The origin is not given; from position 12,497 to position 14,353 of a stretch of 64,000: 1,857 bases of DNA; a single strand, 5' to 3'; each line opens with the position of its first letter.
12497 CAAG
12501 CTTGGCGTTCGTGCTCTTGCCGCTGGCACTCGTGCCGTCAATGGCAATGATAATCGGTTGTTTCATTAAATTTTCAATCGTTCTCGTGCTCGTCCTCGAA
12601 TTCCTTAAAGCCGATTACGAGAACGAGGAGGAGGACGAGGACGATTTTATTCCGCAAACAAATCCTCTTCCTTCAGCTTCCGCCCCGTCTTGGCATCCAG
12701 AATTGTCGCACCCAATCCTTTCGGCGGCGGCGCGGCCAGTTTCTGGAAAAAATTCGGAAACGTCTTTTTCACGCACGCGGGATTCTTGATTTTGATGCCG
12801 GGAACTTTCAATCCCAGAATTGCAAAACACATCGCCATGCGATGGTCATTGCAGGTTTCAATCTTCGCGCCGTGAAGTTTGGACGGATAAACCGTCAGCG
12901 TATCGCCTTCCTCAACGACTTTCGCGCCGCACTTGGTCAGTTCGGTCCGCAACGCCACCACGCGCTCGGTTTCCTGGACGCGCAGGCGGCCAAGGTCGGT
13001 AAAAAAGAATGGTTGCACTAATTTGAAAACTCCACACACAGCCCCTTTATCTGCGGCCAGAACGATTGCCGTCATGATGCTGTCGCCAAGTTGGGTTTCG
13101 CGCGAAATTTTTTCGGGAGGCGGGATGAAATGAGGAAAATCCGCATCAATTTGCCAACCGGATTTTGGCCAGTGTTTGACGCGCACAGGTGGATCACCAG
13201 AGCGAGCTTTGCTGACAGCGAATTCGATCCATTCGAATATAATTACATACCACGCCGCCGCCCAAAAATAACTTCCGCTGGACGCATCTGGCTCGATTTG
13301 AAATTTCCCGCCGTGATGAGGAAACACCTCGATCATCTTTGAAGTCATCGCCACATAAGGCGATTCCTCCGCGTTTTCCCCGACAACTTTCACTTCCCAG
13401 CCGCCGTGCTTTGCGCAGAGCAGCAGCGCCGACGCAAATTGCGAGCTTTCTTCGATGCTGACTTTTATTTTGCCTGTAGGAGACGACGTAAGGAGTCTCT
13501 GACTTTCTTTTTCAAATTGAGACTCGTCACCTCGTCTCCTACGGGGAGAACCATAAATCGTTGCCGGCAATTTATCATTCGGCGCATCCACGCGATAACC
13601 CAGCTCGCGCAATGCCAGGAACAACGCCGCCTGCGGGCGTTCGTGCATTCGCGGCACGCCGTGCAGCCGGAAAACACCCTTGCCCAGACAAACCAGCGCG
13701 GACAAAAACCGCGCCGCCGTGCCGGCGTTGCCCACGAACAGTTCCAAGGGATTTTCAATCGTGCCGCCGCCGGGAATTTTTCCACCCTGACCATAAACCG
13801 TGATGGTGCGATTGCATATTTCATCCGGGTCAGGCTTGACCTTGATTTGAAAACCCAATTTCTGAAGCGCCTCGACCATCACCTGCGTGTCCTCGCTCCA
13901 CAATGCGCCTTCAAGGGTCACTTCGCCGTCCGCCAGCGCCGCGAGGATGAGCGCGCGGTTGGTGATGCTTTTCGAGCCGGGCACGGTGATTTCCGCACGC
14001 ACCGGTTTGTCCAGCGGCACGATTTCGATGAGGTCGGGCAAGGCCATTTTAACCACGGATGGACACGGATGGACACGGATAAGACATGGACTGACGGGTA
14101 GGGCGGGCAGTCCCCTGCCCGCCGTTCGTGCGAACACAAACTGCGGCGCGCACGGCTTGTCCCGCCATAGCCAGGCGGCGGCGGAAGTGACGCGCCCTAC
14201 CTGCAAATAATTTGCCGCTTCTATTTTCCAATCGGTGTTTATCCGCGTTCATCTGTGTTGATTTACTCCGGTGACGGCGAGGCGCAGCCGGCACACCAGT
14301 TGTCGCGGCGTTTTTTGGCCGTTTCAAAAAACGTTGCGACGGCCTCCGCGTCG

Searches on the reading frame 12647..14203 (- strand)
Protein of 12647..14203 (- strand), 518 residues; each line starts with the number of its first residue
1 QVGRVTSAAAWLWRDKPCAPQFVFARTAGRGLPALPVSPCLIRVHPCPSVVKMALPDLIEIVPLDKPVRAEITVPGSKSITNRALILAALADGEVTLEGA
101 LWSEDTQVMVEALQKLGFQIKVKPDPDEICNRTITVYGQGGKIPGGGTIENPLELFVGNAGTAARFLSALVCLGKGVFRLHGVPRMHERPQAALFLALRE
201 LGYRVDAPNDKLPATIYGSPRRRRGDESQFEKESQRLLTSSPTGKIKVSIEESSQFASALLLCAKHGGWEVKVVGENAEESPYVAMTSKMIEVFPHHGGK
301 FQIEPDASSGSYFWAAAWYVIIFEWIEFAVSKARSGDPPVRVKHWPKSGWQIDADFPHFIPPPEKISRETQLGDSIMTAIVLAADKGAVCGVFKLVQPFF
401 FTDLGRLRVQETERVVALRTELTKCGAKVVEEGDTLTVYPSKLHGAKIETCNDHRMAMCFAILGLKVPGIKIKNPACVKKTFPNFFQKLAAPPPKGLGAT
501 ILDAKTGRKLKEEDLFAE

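Call 65: search_protein_families(library=pfam, proteins=[window:12647-14203:-], max_evalue=0.00001)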
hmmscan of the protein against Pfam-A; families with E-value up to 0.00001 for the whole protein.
window:12647-14203:- (518 aa): 1 family
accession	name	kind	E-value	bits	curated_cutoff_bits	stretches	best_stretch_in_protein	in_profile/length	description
PF00275.25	EPSP_synthase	-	4.4e-68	230.4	22.8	2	66-294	5-204/417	EPSP synthase (3-phosphoshikimate 1-carboxyvinyltransferase)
